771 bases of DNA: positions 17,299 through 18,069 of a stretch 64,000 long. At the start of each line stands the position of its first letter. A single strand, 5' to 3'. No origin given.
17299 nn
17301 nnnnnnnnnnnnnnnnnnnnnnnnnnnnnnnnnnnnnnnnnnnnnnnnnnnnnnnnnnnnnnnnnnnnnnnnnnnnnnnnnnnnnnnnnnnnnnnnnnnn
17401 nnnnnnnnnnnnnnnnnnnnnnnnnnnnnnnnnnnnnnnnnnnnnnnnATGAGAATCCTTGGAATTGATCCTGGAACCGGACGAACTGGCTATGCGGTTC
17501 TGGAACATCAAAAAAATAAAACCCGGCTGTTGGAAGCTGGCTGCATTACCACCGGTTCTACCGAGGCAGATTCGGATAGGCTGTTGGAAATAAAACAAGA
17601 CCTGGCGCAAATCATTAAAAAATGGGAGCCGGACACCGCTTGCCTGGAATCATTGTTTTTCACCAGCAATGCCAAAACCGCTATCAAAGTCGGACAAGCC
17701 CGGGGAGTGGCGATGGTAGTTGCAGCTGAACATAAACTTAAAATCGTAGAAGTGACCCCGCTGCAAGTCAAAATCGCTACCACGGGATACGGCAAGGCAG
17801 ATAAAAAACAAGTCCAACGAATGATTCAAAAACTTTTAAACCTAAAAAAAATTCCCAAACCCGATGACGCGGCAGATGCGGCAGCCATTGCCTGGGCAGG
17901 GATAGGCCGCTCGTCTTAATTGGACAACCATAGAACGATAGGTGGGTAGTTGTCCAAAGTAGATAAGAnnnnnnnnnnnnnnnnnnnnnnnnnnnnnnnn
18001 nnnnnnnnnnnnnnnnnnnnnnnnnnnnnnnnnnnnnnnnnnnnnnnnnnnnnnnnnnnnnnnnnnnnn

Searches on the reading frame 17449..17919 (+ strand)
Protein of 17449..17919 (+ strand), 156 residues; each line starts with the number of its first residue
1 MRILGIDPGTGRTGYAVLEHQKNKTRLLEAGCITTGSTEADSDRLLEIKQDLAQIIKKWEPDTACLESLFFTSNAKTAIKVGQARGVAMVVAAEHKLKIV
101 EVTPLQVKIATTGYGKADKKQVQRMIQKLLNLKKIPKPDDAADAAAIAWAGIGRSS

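Call 74: search_protein_families(library=pfam, proteins=[window:17449-17919:+], max_evalue=0.001)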
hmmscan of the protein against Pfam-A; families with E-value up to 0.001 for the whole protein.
window:17449-17919:+ (156 aa): 1 family
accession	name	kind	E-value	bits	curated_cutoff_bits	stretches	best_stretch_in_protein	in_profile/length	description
PF02075.23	RuvC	-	1.4e-48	165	22.2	1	3-148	1-145/148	Crossover junction endodeoxyribonuclease RuvC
